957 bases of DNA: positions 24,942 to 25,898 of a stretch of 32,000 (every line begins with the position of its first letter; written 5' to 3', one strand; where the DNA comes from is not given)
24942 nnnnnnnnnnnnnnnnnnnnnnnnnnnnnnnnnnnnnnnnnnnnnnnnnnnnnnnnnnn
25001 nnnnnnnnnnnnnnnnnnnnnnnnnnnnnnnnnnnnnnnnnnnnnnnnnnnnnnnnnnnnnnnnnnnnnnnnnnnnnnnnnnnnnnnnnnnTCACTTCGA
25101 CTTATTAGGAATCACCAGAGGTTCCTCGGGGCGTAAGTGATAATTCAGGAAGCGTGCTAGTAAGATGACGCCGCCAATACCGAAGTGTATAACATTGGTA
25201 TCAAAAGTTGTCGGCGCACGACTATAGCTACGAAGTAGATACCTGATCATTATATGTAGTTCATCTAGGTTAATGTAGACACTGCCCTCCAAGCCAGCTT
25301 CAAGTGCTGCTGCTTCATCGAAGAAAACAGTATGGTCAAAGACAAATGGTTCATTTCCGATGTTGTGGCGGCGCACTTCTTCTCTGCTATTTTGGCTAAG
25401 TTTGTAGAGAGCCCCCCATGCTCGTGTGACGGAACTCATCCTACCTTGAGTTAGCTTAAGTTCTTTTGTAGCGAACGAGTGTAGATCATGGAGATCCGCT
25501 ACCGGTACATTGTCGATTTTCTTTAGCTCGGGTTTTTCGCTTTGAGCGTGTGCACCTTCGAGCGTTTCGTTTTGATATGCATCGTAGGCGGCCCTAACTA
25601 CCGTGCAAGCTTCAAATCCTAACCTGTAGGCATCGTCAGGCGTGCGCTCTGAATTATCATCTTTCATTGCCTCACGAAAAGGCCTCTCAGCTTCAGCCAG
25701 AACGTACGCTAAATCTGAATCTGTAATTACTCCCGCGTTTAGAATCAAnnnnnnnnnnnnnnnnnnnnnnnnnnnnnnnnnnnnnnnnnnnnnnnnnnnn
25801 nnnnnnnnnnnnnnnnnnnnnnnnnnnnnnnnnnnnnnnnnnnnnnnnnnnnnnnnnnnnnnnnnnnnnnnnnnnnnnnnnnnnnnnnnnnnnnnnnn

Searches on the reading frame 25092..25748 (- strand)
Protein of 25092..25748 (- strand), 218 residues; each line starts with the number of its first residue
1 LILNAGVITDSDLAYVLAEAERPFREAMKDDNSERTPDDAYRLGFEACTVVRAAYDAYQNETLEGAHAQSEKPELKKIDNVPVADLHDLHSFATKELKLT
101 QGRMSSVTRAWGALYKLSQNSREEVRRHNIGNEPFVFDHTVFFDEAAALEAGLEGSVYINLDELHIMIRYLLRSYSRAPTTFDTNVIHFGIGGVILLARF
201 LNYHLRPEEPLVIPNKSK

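Call 3: search_protein_families(library=pfam, proteins=[window:25092-25748:-], max_evalue=0.1)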
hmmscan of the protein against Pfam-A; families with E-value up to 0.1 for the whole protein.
window:25092-25748:- (218 aa): 0 families

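Call 4: search_protein_families(library=padloc, proteins=[window:25092-25748:-], max_evalue=1)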
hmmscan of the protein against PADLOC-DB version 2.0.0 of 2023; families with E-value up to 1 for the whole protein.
window:25092-25748:- (218 aa): 0 families

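Call 6: search_protein_families(library=ncbifam, proteins=[window:25092-25748:-], max_evalue=0.1)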
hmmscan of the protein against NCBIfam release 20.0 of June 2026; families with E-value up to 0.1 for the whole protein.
window:25092-25748:- (218 aa): 1 family
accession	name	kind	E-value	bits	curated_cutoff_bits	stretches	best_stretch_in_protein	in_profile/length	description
NF051851.1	AtpSerPepEprS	equivalog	0.012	13.7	1700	1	28-160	827-958/988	autotransporter serine peptidase EprS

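Call 7: search_protein_families(library=phrogs, proteins=[window:25092-25748:-], max_evalue=0.1)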
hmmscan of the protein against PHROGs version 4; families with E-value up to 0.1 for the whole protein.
window:25092-25748:- (218 aa): 0 families

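Call 20: find_homologous_proteins(query=window:25092-25748:-, max_evalue=0.001)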
Query window:25092-25748:- (218 aa): 1 proteins with E <= 0.001 among 679 candidates.
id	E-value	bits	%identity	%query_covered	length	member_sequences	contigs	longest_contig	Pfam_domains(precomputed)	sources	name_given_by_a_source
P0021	5.7e-123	426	100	88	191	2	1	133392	-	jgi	-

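Call 28: find_encoding_contigs(protein=P0021, flank=10000, max_places=4)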
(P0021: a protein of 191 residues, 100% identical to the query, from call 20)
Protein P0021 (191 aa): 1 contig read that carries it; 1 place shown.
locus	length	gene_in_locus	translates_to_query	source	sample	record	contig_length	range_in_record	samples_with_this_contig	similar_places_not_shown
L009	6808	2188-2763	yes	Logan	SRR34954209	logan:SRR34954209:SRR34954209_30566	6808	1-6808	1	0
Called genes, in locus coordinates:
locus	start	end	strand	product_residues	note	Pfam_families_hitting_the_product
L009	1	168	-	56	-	?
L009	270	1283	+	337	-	-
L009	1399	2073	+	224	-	-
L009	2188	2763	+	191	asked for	-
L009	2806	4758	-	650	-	PF01510:Amidase_2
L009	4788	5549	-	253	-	PF13539:Peptidase_M15_4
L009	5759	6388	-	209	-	-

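Call 48: search_dna_similar(query=window:25092-25748:-, collection=phages, mode=protein, max_evalue=0.1, max_rows=10)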
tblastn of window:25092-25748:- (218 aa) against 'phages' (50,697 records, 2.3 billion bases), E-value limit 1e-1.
No match.

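Call 50: search_dna_similar(query=window:25092-25748:-, collection=plasmids, mode=protein, max_evalue=0.1, max_rows=10)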
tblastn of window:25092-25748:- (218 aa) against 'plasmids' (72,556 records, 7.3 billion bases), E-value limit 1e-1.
No match.

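Call 70: search_solved_structures(query=window:25092-25748:-, max_evalue=10)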
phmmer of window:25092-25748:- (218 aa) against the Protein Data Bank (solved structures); distinct sequences matched with E-value up to 10: 1.
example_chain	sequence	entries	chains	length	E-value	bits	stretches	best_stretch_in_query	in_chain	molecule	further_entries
4a0x_A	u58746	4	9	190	0.73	12.7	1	112-172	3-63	TRANSCRIPTION FACTOR FAPR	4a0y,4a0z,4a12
